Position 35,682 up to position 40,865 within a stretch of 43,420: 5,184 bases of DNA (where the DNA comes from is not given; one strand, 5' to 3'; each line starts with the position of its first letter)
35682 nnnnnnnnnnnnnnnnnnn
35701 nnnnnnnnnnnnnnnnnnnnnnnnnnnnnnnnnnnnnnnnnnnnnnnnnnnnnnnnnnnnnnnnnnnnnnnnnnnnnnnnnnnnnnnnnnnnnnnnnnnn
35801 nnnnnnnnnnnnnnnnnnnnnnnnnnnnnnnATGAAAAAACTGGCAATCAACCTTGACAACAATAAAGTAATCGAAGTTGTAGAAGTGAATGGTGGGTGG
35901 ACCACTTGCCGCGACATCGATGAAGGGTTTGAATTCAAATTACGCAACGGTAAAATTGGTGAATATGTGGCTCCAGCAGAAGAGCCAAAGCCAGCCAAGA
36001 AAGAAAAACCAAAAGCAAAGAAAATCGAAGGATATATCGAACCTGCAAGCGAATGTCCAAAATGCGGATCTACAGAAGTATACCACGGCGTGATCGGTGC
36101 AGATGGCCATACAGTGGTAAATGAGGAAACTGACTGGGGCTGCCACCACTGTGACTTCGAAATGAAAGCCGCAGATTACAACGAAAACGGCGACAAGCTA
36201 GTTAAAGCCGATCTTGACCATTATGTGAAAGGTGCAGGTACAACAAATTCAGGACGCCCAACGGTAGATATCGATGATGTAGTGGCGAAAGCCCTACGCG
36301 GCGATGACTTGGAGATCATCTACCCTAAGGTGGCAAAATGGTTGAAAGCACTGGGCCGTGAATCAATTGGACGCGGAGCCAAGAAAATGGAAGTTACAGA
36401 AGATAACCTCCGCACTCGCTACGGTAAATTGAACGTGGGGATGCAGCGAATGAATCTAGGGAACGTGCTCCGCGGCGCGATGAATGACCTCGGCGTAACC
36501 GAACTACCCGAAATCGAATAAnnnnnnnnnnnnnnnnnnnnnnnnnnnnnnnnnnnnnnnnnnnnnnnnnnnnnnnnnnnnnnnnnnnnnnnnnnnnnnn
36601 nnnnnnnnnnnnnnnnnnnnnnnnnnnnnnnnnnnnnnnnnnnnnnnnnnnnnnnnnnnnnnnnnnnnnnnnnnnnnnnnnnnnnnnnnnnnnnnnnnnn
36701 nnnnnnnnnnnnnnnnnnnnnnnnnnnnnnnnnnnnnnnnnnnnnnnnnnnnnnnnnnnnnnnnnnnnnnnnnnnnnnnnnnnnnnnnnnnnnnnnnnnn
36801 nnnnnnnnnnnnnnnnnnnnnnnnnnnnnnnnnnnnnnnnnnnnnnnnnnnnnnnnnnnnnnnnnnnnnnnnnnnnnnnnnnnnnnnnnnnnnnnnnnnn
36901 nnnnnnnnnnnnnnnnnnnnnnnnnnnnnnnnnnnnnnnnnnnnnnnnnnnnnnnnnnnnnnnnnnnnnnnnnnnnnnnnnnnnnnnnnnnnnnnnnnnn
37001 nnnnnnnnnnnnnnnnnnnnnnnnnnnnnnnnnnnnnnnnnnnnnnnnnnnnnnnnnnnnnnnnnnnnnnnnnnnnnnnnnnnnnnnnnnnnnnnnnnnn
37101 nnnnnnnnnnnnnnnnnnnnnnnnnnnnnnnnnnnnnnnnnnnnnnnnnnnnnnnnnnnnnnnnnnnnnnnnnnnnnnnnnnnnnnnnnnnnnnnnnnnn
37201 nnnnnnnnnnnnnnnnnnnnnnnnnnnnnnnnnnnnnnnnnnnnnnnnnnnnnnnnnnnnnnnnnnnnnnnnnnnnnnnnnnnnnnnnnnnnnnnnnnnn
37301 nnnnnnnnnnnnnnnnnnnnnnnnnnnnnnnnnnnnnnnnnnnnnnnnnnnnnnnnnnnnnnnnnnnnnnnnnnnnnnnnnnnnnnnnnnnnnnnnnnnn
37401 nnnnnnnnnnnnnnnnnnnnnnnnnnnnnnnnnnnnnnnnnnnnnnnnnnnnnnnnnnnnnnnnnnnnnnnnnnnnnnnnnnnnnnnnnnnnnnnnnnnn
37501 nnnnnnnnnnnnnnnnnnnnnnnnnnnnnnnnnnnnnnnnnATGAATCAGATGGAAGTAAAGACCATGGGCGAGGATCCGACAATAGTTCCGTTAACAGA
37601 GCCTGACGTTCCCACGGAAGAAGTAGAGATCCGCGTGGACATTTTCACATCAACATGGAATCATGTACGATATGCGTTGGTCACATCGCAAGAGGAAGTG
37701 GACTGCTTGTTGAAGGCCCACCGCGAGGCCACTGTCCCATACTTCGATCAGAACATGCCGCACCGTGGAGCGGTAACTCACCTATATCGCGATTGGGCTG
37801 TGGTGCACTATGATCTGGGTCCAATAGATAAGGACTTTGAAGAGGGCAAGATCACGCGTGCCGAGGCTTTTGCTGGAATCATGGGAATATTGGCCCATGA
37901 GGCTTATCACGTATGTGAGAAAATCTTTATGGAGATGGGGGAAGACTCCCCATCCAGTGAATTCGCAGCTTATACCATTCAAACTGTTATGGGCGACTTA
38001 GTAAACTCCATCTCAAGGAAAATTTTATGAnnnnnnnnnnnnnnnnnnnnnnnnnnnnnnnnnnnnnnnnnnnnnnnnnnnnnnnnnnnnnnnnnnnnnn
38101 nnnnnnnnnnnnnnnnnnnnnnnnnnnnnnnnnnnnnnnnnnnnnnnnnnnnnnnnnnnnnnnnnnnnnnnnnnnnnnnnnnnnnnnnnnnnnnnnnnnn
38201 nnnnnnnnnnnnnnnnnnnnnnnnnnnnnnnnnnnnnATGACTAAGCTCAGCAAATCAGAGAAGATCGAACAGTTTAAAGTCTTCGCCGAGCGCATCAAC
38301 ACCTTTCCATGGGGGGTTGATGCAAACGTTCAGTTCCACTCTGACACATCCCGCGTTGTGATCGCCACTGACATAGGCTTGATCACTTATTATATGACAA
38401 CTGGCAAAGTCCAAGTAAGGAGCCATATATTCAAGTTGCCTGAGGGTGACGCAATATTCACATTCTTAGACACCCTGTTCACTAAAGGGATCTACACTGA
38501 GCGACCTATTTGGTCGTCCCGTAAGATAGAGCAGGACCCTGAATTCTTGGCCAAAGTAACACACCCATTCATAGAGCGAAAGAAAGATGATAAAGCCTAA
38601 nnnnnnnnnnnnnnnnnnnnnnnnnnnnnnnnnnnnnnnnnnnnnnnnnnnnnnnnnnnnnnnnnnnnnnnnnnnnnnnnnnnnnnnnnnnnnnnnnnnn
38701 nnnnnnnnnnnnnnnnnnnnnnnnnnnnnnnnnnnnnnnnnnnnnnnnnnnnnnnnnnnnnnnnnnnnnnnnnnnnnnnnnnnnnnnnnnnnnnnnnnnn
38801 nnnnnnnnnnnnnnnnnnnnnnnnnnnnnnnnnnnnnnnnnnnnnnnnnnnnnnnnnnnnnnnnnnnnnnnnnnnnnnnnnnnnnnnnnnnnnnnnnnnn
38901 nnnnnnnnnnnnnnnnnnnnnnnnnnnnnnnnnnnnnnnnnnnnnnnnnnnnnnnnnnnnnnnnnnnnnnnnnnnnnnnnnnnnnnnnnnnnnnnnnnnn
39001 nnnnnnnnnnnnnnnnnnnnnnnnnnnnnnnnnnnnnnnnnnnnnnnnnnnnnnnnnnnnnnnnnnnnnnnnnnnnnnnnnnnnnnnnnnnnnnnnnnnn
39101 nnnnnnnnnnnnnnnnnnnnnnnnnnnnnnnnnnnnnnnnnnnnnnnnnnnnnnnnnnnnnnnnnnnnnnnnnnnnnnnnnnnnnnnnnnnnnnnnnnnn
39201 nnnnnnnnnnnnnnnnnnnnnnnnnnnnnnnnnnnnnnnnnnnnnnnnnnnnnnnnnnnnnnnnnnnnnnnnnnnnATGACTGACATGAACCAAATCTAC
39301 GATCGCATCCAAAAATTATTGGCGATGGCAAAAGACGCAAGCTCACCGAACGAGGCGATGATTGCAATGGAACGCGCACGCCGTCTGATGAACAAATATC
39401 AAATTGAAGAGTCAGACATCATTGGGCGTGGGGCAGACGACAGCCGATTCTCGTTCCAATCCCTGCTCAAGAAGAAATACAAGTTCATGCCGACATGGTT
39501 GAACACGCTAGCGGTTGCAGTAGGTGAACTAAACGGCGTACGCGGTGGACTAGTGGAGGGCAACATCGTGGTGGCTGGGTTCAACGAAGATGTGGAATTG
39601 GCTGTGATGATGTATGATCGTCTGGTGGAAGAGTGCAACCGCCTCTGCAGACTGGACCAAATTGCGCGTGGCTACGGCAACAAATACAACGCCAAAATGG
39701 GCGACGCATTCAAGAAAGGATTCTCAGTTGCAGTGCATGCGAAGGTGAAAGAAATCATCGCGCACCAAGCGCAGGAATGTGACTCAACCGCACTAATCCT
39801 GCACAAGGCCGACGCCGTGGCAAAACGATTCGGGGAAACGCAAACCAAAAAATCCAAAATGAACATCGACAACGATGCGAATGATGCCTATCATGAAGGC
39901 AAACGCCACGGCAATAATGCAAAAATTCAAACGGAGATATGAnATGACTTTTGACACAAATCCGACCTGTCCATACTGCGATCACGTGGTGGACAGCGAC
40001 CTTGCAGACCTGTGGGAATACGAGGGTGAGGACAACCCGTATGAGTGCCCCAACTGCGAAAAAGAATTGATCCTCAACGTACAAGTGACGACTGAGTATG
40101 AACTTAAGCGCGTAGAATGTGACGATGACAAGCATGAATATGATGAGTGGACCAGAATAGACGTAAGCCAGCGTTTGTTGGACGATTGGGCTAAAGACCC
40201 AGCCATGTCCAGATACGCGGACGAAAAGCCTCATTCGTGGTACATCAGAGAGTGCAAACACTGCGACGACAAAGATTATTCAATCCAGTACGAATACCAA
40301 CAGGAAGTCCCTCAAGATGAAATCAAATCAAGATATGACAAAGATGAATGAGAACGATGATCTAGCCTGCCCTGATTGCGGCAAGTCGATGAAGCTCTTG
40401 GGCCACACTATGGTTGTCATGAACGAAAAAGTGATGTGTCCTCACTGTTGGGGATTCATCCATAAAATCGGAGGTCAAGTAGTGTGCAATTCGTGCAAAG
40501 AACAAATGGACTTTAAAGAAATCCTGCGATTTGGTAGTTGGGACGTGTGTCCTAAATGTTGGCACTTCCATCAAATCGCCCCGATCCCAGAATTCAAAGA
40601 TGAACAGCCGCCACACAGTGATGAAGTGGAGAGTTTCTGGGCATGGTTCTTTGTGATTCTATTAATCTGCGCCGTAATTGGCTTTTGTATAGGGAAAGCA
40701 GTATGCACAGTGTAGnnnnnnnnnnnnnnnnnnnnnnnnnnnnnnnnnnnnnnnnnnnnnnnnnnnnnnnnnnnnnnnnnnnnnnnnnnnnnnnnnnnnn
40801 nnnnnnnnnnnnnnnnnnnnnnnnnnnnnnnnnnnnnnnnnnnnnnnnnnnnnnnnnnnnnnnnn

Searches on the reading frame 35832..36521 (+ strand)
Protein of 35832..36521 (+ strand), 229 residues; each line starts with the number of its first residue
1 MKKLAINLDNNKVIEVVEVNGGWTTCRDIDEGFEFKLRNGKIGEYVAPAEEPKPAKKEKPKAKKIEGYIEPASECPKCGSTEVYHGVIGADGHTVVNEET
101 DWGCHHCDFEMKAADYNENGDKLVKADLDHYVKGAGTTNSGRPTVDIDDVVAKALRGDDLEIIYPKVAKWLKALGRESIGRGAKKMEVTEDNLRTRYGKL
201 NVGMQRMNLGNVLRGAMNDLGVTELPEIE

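Call 29: search_protein_families(library=pfam, proteins=[window:35832-36521:+], max_evalue=0.01)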
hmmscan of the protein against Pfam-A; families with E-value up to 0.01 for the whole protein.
window:35832-36521:+ (229 aa): 1 family
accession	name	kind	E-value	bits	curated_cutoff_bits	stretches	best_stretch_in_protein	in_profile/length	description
PF25208.1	DUF7838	-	0.002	18.4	28.5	1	72-111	6-43/55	Domain of unknown function (DUF7838)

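Call 30: search_protein_families(library=phrogs, proteins=[window:35832-36521:+], max_evalue=0.001)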
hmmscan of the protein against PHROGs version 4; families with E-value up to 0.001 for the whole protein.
window:35832-36521:+ (229 aa): 1 family
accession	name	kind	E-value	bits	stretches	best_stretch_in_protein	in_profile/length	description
phrog_8941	-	unknown function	4.1e-07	30.9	1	124-221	9-89/230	-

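Call 84: search_solved_structures(query=window:35832-36518:+, max_evalue=10)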
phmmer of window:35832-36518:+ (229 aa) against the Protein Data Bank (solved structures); distinct sequences matched with E-value up to 10: 3.
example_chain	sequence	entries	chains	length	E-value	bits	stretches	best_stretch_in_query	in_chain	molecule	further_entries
3a43_A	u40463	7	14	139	0.03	17.1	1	71-131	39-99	Hydrogenase nickel incorporation protein hypA | Probable hydrogenase nickel incorporation protein HypA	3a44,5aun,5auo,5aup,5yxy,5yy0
9i5t_4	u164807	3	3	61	0.27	14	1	61-93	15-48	Large ribosomal subunit protein bL32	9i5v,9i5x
3fry_A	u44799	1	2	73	0.72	12.6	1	95-134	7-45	Probable copper-exporting P-type ATPase A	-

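Call 102: search_protein_families(library=ncbifam, proteins=[window:35832-36521:+], max_evalue=0.01)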
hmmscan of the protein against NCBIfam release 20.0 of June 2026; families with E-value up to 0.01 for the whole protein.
window:35832-36521:+ (229 aa): 1 family
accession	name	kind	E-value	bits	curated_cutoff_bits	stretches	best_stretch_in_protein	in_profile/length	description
NF047912.1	ECs_2282_CxxC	subfamily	0.0014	18.5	37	1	74-129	4-55/60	ECs_2282 family putative zinc-binding protein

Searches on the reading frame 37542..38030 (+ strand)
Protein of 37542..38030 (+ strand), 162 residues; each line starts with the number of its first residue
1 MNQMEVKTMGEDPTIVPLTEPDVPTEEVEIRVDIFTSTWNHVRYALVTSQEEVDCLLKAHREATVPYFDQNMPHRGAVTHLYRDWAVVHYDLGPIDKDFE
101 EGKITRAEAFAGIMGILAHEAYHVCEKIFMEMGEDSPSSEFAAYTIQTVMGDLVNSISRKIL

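Call 47: search_protein_families(library=pfam, proteins=[window:37542-38030:+], max_evalue=0.1)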
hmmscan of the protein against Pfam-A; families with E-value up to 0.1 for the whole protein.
window:37542-38030:+ (162 aa): 0 families

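Call 48: search_protein_families(library=phrogs, proteins=[window:37542-38030:+], max_evalue=0.01)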
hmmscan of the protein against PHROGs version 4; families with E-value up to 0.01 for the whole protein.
window:37542-38030:+ (162 aa): 2 families
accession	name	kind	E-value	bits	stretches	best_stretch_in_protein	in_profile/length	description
phrog_882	-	unknown function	4.2e-40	137.8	1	27-161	3-124/135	-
phrog_1365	-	unknown function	0.0023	18.9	1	110-157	67-116/127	-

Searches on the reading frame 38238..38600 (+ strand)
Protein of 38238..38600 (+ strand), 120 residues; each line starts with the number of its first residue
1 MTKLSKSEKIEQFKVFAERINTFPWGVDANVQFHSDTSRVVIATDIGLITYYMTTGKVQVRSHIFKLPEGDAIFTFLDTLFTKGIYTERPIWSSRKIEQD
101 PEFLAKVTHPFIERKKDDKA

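Call 47: search_protein_families(library=pfam, proteins=[window:38238-38600:+], max_evalue=0.1)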
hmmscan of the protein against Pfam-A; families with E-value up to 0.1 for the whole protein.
window:38238-38600:+ (120 aa): 0 families

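Call 48: search_protein_families(library=phrogs, proteins=[window:38238-38600:+], max_evalue=0.01)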
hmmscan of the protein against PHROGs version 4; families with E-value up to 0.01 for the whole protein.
window:38238-38600:+ (120 aa): 1 family
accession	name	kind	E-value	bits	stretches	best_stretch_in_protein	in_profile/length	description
phrog_27571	-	unknown function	0.00092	20.7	1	30-61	40-71/110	-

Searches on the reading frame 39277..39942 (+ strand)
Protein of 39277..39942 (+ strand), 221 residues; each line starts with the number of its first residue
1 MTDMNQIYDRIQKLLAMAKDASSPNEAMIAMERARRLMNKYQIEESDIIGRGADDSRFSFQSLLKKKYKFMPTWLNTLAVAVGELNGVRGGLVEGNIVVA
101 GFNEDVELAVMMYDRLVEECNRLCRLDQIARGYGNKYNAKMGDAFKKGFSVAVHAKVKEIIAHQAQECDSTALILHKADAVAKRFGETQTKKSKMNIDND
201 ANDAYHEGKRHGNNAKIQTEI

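Call 47: search_protein_families(library=pfam, proteins=[window:39277-39942:+], max_evalue=0.1)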
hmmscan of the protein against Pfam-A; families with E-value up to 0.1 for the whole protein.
window:39277-39942:+ (221 aa): 2 families
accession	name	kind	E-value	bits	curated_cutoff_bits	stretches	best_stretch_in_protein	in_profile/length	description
PF10979.13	DUF2786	-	1.5e-13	50.9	23.9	1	7-44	2-39/40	Protein of unknown function (DUF2786)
PF23771.1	DUF7168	-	3.4e-13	49.9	25.5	1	65-191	14-138/140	Domain of unknown function (DUF7168)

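Call 48: search_protein_families(library=phrogs, proteins=[window:39277-39942:+], max_evalue=0.01)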
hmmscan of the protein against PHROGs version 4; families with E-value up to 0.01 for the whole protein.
window:39277-39942:+ (221 aa): 1 family
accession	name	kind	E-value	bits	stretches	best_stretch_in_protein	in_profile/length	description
phrog_421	-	unknown function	4.3e-48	164.9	1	1-220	3-229/241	unknown function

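Call 102: search_protein_families(library=ncbifam, proteins=[window:39277-39942:+], max_evalue=0.01)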
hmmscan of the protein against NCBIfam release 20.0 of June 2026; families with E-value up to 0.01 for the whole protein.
window:39277-39942:+ (221 aa): 0 families

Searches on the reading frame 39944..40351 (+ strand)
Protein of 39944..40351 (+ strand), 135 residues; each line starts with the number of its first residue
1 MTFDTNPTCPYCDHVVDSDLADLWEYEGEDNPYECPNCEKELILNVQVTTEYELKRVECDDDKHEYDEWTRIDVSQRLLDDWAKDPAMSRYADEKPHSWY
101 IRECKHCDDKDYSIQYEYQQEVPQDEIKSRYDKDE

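Call 47: search_protein_families(library=pfam, proteins=[window:39944-40351:+], max_evalue=0.1)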
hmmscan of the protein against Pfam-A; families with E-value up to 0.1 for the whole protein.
window:39944-40351:+ (135 aa): 8 families
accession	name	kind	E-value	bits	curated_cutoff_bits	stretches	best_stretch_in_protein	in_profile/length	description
PF23783.1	Zn_ribbon_TiaS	-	0.0029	17.7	27.3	1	6-41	1-28/41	TiaS C-terminal zinc ribbon domain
PF05129.18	Zn_ribbon_Elf1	-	0.0041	17.6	29.8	0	31-61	21-51/79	Transcription elongation factor Elf1 like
PF25206.1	DUF7836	-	0.0059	16.9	26.7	1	8-56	9-54/59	Domain of unknown function (DUF7836)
PF14169.11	YdjO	-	0.01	16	27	0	2-15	35-48/59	Cold-inducible protein YdjO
PF24460.1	DUF7575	-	0.018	14.8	28.5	0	6-20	3-17/28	Domain of unknown function (DUF7575)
PF13248.11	Zn_ribbon_3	-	0.036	14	27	0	8-19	4-15/26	zinc-ribbon domain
PF25164.1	CoiA_N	-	0.048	13.6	26.3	0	29-44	14-29/50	Competence protein CoiA, N-terminal domain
PF19817.4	DUF6300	-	0.064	13.8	27.8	0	29-54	6-31/110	Family of unknown function (DUF6300)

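Call 48: search_protein_families(library=phrogs, proteins=[window:39944-40351:+], max_evalue=0.01)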
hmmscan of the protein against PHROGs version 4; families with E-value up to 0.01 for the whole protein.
window:39944-40351:+ (135 aa): 4 families
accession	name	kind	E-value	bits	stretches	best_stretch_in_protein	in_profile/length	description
phrog_6504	-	unknown function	0.00059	21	1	6-57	7-59/61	-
phrog_2834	-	unknown function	0.0033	18.3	0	8-53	17-73/78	-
phrog_14328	-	unknown function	0.0043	18.2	1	6-59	77-126/141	-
phrog_27542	-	unknown function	0.0063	17.6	1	5-55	5-53/75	-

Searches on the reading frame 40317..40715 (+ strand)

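Call 47: search_protein_families(library=pfam, proteins=[window:40317-40715:+], max_evalue=0.1)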
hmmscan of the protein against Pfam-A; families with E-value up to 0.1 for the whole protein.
window:40317-40715:+ (132 aa): 12 families
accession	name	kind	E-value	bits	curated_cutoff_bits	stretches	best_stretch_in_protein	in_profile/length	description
PF18551.6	TackOD1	-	6e-05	23.1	32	1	8-69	117-178/188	Thaumarchaeal output domain 1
PF09723.15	Zn_ribbon_8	-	0.00015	22.1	34.4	0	7-24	18-36/41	Zinc ribbon domain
PF12773.13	DZR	-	0.00016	22.2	27.3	0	11-62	8-32/45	Double zinc ribbon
PF14369.11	Zn_ribbon_19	-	0.0014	19.1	30.8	0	11-23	17-29/35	zinc-ribbon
PF01155.25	HypA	-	0.0016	18.9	28.9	0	48-83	64-94/112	Hydrogenase/urease nickel incorporation, metallochaperone, hypA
PF07191.17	Zn_ribbon_6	-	0.0027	18.1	25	0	40-81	2-35/67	Double zinc ribbon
PF18912.6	DZR_2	-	0.011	16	27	0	18-81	10-55/56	Double zinc ribbon domain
PF13719.11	Zn_ribbon_5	-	0.015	15.5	29.3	1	17-44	4-31/37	zinc-ribbon domain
PF24460.1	DUF7575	-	0.029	14.2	28.5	0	16-24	4-12/28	Domain of unknown function (DUF7575)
PF03966.22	Trm112p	-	0.04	14.3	22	0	16-61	8-32/40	Trm112p-like protein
PF23550.1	zf_Tbcl_Rhp7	-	0.062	13.3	27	0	8-26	20-38/39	DNA repair protein rhp7 treble clef domain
PF13248.11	Zn_ribbon_3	-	0.067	13.1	27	0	12-23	13-24/26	zinc-ribbon domain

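Call 48: search_protein_families(library=phrogs, proteins=[window:40317-40715:+], max_evalue=0.01)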
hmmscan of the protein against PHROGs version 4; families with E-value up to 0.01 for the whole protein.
window:40317-40715:+ (132 aa): 3 families
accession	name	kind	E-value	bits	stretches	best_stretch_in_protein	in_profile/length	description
phrog_8470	-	unknown function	9.1e-07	29.1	1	54-89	85-123/567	-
phrog_5348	-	unknown function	0.0043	17.9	0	51-87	14-50/181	-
phrog_26488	-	unknown function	0.0069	17.6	0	51-99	17-64/104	-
